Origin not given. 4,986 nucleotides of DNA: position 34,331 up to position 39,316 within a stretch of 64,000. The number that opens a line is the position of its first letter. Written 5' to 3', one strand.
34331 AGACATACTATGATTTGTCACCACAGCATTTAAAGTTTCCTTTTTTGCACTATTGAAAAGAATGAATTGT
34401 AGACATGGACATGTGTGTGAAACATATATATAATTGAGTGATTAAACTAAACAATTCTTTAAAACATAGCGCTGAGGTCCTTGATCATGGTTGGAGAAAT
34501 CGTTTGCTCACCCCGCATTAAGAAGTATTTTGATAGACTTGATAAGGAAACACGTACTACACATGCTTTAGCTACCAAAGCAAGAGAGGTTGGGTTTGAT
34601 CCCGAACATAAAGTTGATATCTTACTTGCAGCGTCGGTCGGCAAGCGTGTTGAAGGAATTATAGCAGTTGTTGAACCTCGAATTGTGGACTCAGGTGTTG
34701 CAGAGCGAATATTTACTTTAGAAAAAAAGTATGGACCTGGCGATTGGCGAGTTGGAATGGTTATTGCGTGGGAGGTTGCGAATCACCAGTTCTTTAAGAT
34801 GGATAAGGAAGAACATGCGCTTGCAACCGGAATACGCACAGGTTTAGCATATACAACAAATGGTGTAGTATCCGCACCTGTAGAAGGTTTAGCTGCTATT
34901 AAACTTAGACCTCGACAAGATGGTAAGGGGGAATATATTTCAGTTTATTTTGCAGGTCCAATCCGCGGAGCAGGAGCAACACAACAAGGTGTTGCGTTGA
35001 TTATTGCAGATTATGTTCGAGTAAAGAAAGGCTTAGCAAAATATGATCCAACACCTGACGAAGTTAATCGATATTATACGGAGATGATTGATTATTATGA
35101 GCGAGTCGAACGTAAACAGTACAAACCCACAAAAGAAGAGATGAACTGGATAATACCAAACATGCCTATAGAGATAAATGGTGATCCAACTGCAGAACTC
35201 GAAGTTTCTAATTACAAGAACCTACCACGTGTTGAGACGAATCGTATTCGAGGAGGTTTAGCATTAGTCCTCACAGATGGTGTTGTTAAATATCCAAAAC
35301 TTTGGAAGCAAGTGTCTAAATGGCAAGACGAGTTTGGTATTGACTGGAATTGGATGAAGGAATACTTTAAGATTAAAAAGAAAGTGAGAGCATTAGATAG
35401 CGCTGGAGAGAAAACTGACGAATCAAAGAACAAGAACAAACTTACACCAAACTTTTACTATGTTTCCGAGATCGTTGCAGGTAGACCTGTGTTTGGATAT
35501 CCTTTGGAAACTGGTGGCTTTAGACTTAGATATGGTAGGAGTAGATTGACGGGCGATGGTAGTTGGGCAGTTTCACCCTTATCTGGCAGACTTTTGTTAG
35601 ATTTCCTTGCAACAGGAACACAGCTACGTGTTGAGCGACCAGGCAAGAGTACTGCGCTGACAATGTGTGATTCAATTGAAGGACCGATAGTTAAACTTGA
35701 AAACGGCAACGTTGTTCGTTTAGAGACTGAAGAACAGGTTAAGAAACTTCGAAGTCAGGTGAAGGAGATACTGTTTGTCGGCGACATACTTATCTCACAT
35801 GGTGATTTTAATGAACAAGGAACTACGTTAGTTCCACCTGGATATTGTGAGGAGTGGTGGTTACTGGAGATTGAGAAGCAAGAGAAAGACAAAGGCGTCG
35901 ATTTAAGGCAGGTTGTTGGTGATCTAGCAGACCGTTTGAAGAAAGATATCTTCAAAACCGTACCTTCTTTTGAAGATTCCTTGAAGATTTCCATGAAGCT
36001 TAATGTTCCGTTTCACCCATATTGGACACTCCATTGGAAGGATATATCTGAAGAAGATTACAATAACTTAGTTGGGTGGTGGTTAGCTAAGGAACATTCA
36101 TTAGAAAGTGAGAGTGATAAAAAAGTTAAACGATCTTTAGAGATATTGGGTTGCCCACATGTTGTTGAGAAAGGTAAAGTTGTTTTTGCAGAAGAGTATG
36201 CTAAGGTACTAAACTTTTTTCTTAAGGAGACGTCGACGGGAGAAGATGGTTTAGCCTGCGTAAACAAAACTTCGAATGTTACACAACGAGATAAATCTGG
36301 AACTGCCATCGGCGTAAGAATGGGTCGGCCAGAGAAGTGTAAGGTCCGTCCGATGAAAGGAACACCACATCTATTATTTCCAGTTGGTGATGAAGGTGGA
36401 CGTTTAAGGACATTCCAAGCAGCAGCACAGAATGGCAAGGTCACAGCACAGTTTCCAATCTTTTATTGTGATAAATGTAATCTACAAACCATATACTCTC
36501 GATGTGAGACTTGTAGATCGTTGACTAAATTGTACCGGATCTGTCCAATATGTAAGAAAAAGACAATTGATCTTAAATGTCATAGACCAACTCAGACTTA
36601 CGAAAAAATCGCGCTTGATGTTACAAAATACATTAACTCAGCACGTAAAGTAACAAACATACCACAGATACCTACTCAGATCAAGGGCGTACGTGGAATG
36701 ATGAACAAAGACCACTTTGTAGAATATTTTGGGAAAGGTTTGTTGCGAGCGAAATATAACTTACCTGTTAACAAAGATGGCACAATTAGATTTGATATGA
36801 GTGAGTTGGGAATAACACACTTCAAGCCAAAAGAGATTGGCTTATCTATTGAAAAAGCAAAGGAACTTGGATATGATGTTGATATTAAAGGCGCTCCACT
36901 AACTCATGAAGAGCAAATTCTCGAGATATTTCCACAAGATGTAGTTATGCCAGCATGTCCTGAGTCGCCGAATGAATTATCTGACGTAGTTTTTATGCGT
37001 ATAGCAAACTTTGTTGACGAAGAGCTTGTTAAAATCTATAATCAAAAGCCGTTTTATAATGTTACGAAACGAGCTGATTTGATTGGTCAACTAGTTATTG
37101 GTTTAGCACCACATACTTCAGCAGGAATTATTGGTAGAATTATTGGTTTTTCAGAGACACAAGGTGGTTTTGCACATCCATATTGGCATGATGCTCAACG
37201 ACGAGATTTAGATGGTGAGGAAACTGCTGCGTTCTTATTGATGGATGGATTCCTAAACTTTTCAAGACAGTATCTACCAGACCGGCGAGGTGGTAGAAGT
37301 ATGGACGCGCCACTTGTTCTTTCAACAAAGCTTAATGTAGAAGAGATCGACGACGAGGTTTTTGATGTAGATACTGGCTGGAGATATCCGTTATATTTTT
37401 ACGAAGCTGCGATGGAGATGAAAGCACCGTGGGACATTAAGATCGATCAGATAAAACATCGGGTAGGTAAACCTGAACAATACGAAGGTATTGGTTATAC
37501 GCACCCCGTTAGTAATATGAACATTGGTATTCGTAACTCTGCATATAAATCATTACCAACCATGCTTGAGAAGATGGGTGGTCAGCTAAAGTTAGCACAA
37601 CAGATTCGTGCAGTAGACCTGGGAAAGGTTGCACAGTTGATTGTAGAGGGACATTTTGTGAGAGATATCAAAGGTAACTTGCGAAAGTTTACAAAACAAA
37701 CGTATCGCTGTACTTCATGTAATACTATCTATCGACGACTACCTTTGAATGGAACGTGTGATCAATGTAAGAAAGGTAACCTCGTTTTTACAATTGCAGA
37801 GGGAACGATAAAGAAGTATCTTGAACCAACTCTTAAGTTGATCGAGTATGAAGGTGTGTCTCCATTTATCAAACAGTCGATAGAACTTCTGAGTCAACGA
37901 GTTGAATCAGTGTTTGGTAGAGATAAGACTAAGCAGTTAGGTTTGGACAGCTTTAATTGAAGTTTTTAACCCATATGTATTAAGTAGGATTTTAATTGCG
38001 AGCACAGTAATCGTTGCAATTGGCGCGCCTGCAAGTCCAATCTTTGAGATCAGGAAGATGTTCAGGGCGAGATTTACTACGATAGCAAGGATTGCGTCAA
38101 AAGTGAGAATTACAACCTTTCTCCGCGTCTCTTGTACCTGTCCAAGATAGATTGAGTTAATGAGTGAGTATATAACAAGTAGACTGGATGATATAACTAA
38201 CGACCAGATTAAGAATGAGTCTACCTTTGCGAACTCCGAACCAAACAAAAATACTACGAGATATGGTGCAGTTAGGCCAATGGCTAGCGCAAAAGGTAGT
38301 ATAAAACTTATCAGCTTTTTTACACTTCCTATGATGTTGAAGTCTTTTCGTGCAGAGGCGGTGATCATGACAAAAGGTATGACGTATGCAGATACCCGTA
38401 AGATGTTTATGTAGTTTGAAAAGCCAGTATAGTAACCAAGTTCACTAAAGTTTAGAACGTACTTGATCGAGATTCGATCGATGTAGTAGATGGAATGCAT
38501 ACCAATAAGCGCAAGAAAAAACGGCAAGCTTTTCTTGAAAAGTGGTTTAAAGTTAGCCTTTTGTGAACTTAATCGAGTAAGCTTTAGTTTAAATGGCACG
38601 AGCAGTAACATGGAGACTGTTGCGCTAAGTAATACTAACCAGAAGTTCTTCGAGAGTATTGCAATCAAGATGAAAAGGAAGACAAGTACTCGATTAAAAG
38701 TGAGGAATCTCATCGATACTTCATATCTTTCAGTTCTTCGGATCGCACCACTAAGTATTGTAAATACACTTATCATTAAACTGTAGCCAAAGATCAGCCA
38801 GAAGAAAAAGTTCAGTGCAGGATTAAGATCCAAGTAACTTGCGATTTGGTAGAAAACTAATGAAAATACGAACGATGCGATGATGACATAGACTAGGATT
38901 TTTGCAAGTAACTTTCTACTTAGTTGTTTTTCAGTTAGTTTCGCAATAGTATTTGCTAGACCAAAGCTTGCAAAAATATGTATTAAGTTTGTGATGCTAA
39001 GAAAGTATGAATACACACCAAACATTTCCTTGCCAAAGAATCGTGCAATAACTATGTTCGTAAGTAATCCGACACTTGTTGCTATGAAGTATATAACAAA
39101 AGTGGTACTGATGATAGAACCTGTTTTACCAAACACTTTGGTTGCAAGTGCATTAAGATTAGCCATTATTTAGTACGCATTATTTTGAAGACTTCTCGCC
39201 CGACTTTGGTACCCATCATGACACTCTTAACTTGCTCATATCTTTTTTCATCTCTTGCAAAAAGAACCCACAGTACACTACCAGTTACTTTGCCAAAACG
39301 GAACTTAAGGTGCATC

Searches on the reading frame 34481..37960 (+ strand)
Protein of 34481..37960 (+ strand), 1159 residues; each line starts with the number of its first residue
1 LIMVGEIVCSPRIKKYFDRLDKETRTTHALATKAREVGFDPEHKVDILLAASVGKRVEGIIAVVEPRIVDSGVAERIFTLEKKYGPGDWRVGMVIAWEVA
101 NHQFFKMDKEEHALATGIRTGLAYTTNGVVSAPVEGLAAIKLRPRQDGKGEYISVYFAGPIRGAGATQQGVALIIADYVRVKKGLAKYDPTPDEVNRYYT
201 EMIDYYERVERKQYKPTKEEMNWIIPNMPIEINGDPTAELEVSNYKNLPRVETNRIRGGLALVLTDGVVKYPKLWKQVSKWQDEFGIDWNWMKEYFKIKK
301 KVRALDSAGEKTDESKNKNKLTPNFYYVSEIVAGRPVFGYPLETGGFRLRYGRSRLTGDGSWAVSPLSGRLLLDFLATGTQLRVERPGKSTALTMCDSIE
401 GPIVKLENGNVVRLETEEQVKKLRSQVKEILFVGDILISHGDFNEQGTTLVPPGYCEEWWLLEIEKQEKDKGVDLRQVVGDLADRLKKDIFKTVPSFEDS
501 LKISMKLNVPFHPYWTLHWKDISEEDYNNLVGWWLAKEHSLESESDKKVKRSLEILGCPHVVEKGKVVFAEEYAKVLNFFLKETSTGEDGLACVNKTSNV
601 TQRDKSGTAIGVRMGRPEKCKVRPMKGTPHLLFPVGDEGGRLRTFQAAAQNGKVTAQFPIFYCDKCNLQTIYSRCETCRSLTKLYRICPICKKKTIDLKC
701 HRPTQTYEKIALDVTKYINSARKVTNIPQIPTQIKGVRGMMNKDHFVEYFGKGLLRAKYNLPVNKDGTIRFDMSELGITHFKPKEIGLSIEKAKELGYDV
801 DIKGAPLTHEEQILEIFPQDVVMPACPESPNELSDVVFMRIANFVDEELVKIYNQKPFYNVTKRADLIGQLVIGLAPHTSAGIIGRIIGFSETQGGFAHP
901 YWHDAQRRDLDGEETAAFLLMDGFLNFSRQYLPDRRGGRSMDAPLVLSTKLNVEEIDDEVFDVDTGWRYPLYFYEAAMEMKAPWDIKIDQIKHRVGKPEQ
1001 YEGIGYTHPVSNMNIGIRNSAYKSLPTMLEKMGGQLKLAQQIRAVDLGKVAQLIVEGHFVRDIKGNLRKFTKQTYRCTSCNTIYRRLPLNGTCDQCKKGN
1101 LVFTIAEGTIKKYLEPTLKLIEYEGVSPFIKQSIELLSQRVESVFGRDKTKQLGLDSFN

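Call 48: search_protein_families(library=pfam, proteins=[window:34481-37960:+], max_evalue=0.001)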
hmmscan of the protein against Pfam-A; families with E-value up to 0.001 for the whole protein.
window:34481-37960:+ (1159 aa): 3 families
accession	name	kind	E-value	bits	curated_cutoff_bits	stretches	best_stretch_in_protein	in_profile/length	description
PF24846.1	PolC_DP2_cat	-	1.8e-115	385.4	24.3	1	732-1031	6-299/299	DNA polymerase II large subunit DP2, catalytic domain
PF24844.1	PolC_DP2_central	-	2.3e-102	343.1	24.3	1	315-694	2-369/372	DNA polymerase II large subunit DP2, central domain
PF03833.19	PolC_DP2_N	-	1.8e-76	257.3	24.3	1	15-296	1-269/271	DNA polymerase II large subunit DP2, N-terminal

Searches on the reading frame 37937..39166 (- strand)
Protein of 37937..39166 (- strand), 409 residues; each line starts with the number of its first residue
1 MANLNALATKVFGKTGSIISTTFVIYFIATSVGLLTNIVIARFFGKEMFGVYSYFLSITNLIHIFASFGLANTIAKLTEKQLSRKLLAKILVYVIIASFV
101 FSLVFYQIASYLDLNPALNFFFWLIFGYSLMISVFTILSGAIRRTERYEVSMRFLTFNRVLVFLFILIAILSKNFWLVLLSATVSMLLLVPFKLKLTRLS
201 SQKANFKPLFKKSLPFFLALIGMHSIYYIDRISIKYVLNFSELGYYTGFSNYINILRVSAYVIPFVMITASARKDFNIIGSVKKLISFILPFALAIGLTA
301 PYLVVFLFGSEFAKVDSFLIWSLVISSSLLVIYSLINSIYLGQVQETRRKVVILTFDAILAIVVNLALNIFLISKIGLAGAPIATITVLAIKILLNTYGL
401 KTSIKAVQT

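Call 48: search_protein_families(library=pfam, proteins=[window:37937-39166:-], max_evalue=0.001)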
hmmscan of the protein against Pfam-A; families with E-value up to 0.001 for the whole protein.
window:37937-39166:- (409 aa): 2 families
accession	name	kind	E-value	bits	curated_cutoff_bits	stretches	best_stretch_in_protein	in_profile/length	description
PF01943.22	Polysacc_synt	-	3.4e-15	56.7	28.2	1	21-261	7-259/274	Polysaccharide biosynthesis protein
PF13440.11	Polysacc_synt_3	-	4.2e-08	33.2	23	1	39-314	1-290/293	Polysaccharide biosynthesis protein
